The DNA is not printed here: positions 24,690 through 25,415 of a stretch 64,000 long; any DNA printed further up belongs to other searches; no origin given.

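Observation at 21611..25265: Putative Zur-like regulon: two perfect 7-1-7 palindromic boxes, ZIP transporter, Fur-family regulator and a GC-rich His-motif secreted protein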

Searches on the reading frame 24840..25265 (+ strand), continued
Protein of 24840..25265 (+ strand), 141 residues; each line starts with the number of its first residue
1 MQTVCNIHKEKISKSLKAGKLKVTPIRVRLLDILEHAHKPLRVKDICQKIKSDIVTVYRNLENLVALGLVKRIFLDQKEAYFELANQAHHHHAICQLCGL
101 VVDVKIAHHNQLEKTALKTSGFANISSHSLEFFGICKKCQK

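Call 20: find_encoding_contigs(protein=P0007, flank=10000, max_places=1)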
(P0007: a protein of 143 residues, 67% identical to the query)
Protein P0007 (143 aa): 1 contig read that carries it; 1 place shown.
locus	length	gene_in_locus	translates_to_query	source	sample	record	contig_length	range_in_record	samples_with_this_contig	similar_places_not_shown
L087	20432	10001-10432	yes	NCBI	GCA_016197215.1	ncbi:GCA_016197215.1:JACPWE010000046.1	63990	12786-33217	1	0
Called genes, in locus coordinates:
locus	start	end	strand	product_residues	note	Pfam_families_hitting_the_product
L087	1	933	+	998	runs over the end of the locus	PF00133:tRNA-synt_1, PF09334:tRNA-synt_1g, PF00561:Abhydrolase_1 (weak), PF06821:Ser_hydrolase (weak), PF13603:tRNA-synt_1_2, PF00133:tRNA-synt_1, PF09334:tRNA-synt_1g (weak), PF08264:Anticodon_1, +1 more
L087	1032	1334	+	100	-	PF01300:Sua5_yciO_yrdC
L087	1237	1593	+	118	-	PF01300:Sua5_yciO_yrdC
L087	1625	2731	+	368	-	PF07690:MFS_1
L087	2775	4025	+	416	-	PF00464:SHMT, PF00155:Aminotran_1_2 (weak)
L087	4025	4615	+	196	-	PF01569:PAP2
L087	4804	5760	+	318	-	PF02195:ParB_N, PF17762:HTH_ParB, PF23552:ParB_C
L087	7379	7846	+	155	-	-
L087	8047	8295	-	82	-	PF00005:ABC_tran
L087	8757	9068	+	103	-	-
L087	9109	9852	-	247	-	PF02535:Zip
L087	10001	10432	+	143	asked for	PF01475:FUR, PF09339:HTH_IclR (weak)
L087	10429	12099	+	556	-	PF02142:MGS, PF01808:AICARFT_IMPCHas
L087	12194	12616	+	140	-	PF08570:DUF1761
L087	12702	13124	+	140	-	-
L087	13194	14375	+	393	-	PF11258:DUF3048, PF17479:DUF3048_C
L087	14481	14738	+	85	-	-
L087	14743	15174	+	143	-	-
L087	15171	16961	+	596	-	-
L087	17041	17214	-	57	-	PF00830:Ribosomal_L28 (faint)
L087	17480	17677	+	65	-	-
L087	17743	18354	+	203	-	PF02163:Peptidase_M50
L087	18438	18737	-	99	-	-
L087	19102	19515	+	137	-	PF00164:Ribosom_S12_S23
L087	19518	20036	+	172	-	PF00177:Ribosomal_S7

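Call 21: find_encoding_contigs(protein=P0010, flank=10000, max_places=1)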
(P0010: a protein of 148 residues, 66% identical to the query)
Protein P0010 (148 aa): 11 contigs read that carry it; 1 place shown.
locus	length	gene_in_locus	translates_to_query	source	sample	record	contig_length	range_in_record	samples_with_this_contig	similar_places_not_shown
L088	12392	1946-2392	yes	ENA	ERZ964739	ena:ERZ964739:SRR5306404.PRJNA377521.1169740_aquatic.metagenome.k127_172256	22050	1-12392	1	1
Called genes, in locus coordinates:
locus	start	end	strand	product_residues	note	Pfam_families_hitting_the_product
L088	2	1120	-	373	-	?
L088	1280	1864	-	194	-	-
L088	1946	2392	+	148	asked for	PF01475:FUR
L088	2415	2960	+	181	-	PF13302:Acetyltransf_3, PF13420:Acetyltransf_4, PF13523:Acetyltransf_8 (weak), PF00583:Acetyltransf_1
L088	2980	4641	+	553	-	PF02142:MGS, PF01808:AICARFT_IMPCHas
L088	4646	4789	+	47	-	-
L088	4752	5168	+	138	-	PF08570:DUF1761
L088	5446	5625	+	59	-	-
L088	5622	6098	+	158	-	-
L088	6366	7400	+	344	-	PF11258:DUF3048, PF17479:DUF3048_C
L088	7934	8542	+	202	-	PF02163:Peptidase_M50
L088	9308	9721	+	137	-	PF00164:Ribosom_S12_S23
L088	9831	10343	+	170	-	PF00177:Ribosomal_S7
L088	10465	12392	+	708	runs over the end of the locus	PF00009:GTP_EFTU, PF03144:GTP_EFTU_D2, PF22042:EF-G_D2, PF14492:EFG_III, PF16658:RF3_C, PF03764:EFG_IV, PF00679:EFG_C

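Call 28: search_protein_families(library=pfam, proteins=[L001:8967-9908:-, L006:8735-9877:-, L017:8731-9867:-, L030:9148-9969:+, L035:3804-4721:+, L051:718-1680:+, L057:3349-4071:+, L060:5811-6539:+, L065:7309-8289:+, L036:8841-9953:-], max_evalue=0.001)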
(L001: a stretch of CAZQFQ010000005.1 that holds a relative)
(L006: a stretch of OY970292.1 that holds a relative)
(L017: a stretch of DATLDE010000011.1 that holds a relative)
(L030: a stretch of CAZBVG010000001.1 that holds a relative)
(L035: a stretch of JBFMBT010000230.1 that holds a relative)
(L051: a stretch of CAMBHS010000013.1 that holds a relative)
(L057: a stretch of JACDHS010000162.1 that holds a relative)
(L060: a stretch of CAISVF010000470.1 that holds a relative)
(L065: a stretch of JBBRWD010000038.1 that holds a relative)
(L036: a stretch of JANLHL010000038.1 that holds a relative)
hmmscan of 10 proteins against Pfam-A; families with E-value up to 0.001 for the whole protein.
L001:8967-9908:- (313 aa): 1 family
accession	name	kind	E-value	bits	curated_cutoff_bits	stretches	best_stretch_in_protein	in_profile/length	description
PF01297.22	ZnuA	-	1.1e-49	169.8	29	1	46-305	1-263/263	Zinc-uptake complex component A periplasmic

L006:8735-9877:- (380 aa): 1 family
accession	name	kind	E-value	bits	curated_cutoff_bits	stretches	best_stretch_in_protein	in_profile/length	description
PF07907.16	YibE_F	-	5.4e-68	229.5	27.2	1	121-361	1-240/241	YibE/F-like protein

L017:8731-9867:- (378 aa): 1 family
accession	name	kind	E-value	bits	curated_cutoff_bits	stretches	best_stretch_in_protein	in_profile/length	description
PF07907.16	YibE_F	-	1.7e-72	244.3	27.2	1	120-359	1-240/241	YibE/F-like protein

L030:9148-9969:+ (273 aa): 1 family
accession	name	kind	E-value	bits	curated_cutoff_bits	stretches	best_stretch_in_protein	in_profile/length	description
PF02535.28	Zip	-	1.1e-18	68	35.1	1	91-245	156-322/323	ZIP Zinc transporter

L035:3804-4721:+ (305 aa): 1 family
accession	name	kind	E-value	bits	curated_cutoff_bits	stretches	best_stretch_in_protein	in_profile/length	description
PF01297.22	ZnuA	-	2.9e-75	253.6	29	1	32-302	1-262/263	Zinc-uptake complex component A periplasmic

L051:718-1680:+ (320 aa): 1 family
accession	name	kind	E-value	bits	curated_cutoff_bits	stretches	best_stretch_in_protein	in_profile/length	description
PF01297.22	ZnuA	-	4.3e-69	233.3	29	1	43-313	1-262/263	Zinc-uptake complex component A periplasmic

L057:3349-4071:+ (240 aa): 1 family
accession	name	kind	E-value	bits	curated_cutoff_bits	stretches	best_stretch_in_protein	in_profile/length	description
PF02535.28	Zip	-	1.7e-18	67.4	35.1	2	102-232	179-318/323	ZIP Zinc transporter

L060:5811-6539:+ (242 aa): 1 family
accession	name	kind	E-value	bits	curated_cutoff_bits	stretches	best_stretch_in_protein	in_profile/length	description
PF02535.28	Zip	-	3e-20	73.1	35.1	1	89-238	171-319/323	ZIP Zinc transporter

L065:7309-8289:+ (326 aa): 1 family
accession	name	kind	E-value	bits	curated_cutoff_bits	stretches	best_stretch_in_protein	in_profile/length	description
PF01297.22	ZnuA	-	7.5e-62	209.6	29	1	51-323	1-262/263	Zinc-uptake complex component A periplasmic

L036:8841-9953:- (370 aa): 3 families
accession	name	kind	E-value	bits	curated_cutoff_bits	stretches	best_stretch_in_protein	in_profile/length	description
PF00155.27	Aminotran_1_2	-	1.3e-36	127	19.7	1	52-362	35-360/361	Aminotransferase class I and II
PF04864.19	Alliinase_C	-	6.4e-10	38.9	22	1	117-267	113-241/363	Allinase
PF00266.25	Aminotran_5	-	0.00014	21.4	21.5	1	87-188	72-175/371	Aminotransferase class-V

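Call 47: search_protein_families(library=ncbifam, proteins=[L001:8967-9908:-, L035:3804-4721:+, L051:718-1680:+, L065:7309-8289:+, L057:3349-4071:+, L030:9148-9969:+, L006:8735-9877:-], max_evalue=0.00001)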
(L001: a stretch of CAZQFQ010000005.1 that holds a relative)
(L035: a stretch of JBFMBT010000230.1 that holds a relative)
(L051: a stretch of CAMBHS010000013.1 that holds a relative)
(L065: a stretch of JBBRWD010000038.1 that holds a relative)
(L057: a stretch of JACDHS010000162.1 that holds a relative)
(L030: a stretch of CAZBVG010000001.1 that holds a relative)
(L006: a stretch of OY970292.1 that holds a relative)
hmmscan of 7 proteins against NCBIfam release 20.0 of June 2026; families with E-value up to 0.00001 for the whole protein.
L001:8967-9908:- (313 aa): 8 families
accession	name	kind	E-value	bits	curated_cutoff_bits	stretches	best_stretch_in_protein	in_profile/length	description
NF053842.1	MnTportMntCDein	equivalog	9e-22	77.6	400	1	43-275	5-246/281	manganese ABC transporter substrate-binding protein MntC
NF040870.1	AztC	equivalog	2.1e-20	73.3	350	1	46-289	1-257/277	zinc ABC transporter substrate-binding protein AztC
NF033605.1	Zn_bnd_ABC_AdcA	exception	7.3e-20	71.4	700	2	133-308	150-324/517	zinc ABC transporter substrate-binding lipoprotein AdcA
NF053703.1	Mn_SBP_EfaA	exception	1.3e-14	54.1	485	1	13-272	6-270/310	Mn/Fe ABC transporter substrate-binding lipoprotein EfaA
NF040928.1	ABC_lipo_SloC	subfamily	3e-14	52.9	525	1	19-278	7-269/304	metal ABC transporter substrate-binding lipoprotein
TIGR03772.1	anch_rpt_subst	equivalog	3.4e-13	49.1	350.45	1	136-280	317-458/486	anchored repeat ABC transporter, substrate-binding protein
NF047355.1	ABC_bind_Mn_Staph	exception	4.5e-13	49.1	500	1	13-186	5-188/309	manganese ABC transporter substrate-binding lipoprotein MntC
NF007091.2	PRK09545.1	equivalog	9.5e-07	28.3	268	0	134-261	148-270/318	zinc ABC transporter substrate-binding protein ZnuA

L035:3804-4721:+ (305 aa): 8 families
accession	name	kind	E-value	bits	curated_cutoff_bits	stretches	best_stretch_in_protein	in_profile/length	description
NF040870.1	AztC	equivalog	1.5e-49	168.9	350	1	33-302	2-275/277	zinc ABC transporter substrate-binding protein AztC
NF053842.1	MnTportMntCDein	equivalog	1.7e-42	145.5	400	1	28-274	4-249/281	manganese ABC transporter substrate-binding protein MntC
NF007091.2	PRK09545.1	equivalog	4.2e-38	131.3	268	1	6-281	4-292/318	zinc ABC transporter substrate-binding protein ZnuA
TIGR03772.1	anch_rpt_subst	equivalog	6.1e-30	104.3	350.45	2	130-301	309-482/486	anchored repeat ABC transporter, substrate-binding protein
NF053703.1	Mn_SBP_EfaA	exception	1.2e-28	100.2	485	1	8-304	6-309/310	Mn/Fe ABC transporter substrate-binding lipoprotein EfaA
NF033605.1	Zn_bnd_ABC_AdcA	exception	1.4e-26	93.5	700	1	26-281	31-294/517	zinc ABC transporter substrate-binding lipoprotein AdcA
NF047355.1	ABC_bind_Mn_Staph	exception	7.8e-26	91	500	1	26-301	29-305/309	manganese ABC transporter substrate-binding lipoprotein MntC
NF040928.1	ABC_lipo_SloC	subfamily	1.1e-25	90.5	525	1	23-273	21-268/304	metal ABC transporter substrate-binding lipoprotein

L051:718-1680:+ (320 aa): 8 families
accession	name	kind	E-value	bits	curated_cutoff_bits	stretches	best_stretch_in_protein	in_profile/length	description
NF040870.1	AztC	equivalog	1.1e-45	156.3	350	1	43-313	1-275/277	zinc ABC transporter substrate-binding protein AztC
NF053842.1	MnTportMntCDein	equivalog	1.1e-39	136.4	400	1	54-313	19-280/281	manganese ABC transporter substrate-binding protein MntC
NF007091.2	PRK09545.1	equivalog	5.9e-38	130.8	268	1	36-294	20-294/318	zinc ABC transporter substrate-binding protein ZnuA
TIGR03772.1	anch_rpt_subst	equivalog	2.7e-34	118.7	350.45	2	142-315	309-485/486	anchored repeat ABC transporter, substrate-binding protein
NF053703.1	Mn_SBP_EfaA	exception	2.6e-25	89.2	485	1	24-284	15-275/310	Mn/Fe ABC transporter substrate-binding lipoprotein EfaA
NF047355.1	ABC_bind_Mn_Staph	exception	4.4e-22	78.7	500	1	21-276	10-266/309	manganese ABC transporter substrate-binding lipoprotein MntC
NF040928.1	ABC_lipo_SloC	subfamily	8.1e-22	77.7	525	1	20-284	8-268/304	metal ABC transporter substrate-binding lipoprotein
NF033605.1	Zn_bnd_ABC_AdcA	exception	1.4e-21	77.1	700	1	12-291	6-293/517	zinc ABC transporter substrate-binding lipoprotein AdcA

L065:7309-8289:+ (326 aa): 8 families
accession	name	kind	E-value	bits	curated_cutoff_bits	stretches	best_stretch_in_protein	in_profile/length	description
NF040870.1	AztC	equivalog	2.5e-41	142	350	1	53-324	3-276/277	zinc ABC transporter substrate-binding protein AztC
NF053842.1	MnTportMntCDein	equivalog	1.3e-40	139.4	400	1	47-321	4-278/281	manganese ABC transporter substrate-binding protein MntC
NF007091.2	PRK09545.1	equivalog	7.3e-32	110.8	268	1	37-318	18-309/318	zinc ABC transporter substrate-binding protein ZnuA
TIGR03772.1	anch_rpt_subst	equivalog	4.3e-26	91.6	350.45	1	153-325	310-485/486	anchored repeat ABC transporter, substrate-binding protein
NF053703.1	Mn_SBP_EfaA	exception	2.3e-19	69.7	485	1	46-323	33-307/310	Mn/Fe ABC transporter substrate-binding lipoprotein EfaA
NF040928.1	ABC_lipo_SloC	subfamily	1.3e-17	63.9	525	1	29-321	6-298/304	metal ABC transporter substrate-binding lipoprotein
NF033605.1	Zn_bnd_ABC_AdcA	exception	3.9e-17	62.4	700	1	40-278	25-270/517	zinc ABC transporter substrate-binding lipoprotein AdcA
NF047355.1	ABC_bind_Mn_Staph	exception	3.4e-14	52.8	500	1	61-324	45-307/309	manganese ABC transporter substrate-binding lipoprotein MntC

L057:3349-4071:+ (240 aa): 0 families

L030:9148-9969:+ (273 aa): 1 family
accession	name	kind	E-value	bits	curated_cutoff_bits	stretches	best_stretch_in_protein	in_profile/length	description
NF003243.0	PRK04201.1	equivalog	5.8e-09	35.6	252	0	63-216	71-236/266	zinc transporter ZupT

L006:8735-9877:- (380 aa): 0 families

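Call 48: search_solved_structures(query=A1, max_evalue=0.00001)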
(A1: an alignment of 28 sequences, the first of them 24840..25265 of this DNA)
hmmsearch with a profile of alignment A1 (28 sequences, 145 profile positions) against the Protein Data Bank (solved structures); distinct sequences matched with E-value up to 0.00001: 26.
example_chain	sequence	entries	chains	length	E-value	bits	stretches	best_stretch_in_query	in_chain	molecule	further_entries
2fe3_A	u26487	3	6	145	3.5e-31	111.3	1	8-144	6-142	Peroxide operon regulator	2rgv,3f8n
6d57_A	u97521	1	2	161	2.3e-28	102.2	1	9-144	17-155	Ferric uptake regulation protein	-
4ets_A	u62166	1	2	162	2.3e-28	102.2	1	9-144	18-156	Ferric uptake regulation protein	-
9ire_A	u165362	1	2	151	2.9e-28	101.9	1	9-143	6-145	Ferric uptake regulation protein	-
5nbc_A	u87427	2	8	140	2.9e-27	98.6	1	14-144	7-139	Ferric uptake regulation protein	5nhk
8j6w_A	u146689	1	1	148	1.6e-26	96.2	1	11-140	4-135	Ferric uptake regulation protein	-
2w57_A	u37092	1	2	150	2.4e-25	92.4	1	11-139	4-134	FERRIC UPTAKE REGULATION PROTEIN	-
1mzb_A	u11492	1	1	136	3e-24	88.8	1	13-136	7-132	ferric uptake regulation protein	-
2o03_A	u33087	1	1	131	1.1e-22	83.8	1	19-142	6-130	probable Zinc uptake regulation protein FurB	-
6h1c_A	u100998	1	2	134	2e-22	82.9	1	13-129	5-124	Ferric uptake regulation protein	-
2xig_A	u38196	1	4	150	4.1e-22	81.9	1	9-143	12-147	FERRIC UPTAKE REGULATION PROTEIN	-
4i7h_A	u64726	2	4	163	6.9e-22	81.2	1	6-144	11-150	peroxide stress sensing regulator | Peroxide stress regulator PerR, FUR family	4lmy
3eyy_A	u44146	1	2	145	4.5e-20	75.3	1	9-143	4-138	Putative iron uptake regulatory protein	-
6dk4_A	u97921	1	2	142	4.9e-20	75.2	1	12-143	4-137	Ferric uptake regulation protein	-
3mwm_A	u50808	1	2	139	8.7e-20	74.4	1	21-142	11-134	Putative metal uptake regulation protein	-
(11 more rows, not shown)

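Call 49: search_solved_structures(query=L051:718-1680:+, max_evalue=1e-10)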
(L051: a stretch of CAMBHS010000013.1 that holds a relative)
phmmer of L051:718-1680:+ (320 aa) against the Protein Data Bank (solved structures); distinct sequences matched with E-value up to 1e-10: 52.
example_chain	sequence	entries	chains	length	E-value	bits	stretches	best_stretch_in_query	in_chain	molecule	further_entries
2o1e_A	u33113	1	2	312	2.5e-38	135.3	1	38-294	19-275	YcdH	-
7jj8_B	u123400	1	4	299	1.5e-35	126.2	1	40-295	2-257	Zinc-binding lipoprotein AdcA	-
7jj9_A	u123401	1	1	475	6e-35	124.2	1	40-295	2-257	Zinc-binding lipoprotein AdcA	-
6ru4_A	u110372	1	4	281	1.8e-33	119.4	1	36-315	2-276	Probable adhesion protein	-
6r3z_A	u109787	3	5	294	2e-33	119.2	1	36-315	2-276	Probable adhesion protein | Adhesion protein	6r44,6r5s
5uxs_A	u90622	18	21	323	2.7e-31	112.2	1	26-315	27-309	Periplasmic chelated iron-binding protein YfeA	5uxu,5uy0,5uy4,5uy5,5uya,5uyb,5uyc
6q1c_A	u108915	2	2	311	2.9e-31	112.1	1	26-313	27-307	Periplasmic chelated iron-binding protein YfeA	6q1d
7rcj_A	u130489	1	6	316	4.6e-30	108.2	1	32-294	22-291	High-affinity zinc uptake system protein ZnuA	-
2ogw_A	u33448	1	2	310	1.4e-29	106.6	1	33-293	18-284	High-affinity zinc uptake system protein znuA precursor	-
4bbp_A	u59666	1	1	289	2e-29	106.1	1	43-294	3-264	ZINC ABC TRANSPORTER, PERIPLASMIC ZINC-BINDING PROTEIN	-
2xqv_A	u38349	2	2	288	2.3e-29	105.9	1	44-294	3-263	ZINC ABC TRANSPORTER, PERIPLASMIC ZINC-BINDING PROTEIN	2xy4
6r6k_A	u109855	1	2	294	3.1e-29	105.5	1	36-315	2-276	ABC transporter substrate-binding protein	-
7lm7_A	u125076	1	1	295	4.3e-29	105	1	30-315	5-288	Adhesion protein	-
3gi1_A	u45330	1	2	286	8.3e-29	104.1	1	33-315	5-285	Laminin-binding protein of group A streptococci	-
3hjt_A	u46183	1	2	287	1.3e-28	103.4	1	33-315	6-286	Lmb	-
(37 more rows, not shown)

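Call 75: search_solved_structures(query=L018:10400-11323:+, max_evalue=1e-15)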
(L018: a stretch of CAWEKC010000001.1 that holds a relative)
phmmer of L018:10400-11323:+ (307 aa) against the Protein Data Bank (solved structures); distinct sequences matched with E-value up to 1e-15: 48.
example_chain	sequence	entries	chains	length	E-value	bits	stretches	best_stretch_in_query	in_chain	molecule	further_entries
2o1e_A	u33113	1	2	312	3.6e-63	216.9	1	33-303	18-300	YcdH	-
7jj8_B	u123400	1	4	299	5.7e-59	203.1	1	35-300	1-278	Zinc-binding lipoprotein AdcA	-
7jj9_A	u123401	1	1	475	2.3e-58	201.1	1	35-300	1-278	Zinc-binding lipoprotein AdcA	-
4h0f_A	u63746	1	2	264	4.1e-49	170.8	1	38-279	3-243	Laminin-binding surface protein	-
3gi1_A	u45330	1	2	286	2.7e-47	164.8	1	37-279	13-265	Laminin-binding protein of group A streptococci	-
3hjt_A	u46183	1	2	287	4.3e-46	160.9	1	37-279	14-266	Lmb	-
3cx3_A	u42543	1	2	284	4.5e-43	151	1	36-297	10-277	Lipoprotein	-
7lm7_A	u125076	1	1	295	8.2e-43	150.1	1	34-297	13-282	Adhesion protein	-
7lm5_A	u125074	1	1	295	7.7e-42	146.9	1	34-298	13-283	Adhesion protein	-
7lm6_A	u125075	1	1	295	1.2e-41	146.2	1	34-298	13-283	Adhesion protein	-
2ov1_A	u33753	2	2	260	1.3e-33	120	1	38-284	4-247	Periplasmic binding protein component of an ABC type zinc uptake transporter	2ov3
1pq4_A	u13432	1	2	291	4.7e-31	111.5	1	133-284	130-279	periplasmic binding protein component of an ABC type zinc uptake transporter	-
6q1c_A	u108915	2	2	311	5.4e-30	108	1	20-279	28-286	Periplasmic chelated iron-binding protein YfeA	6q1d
5uxs_A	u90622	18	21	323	6.1e-30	107.9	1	20-279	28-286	Periplasmic chelated iron-binding protein YfeA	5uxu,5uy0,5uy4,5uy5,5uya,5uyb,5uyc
5hx7_A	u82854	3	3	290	7.3e-30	107.6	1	27-301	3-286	Manganese-binding lipoprotein MntA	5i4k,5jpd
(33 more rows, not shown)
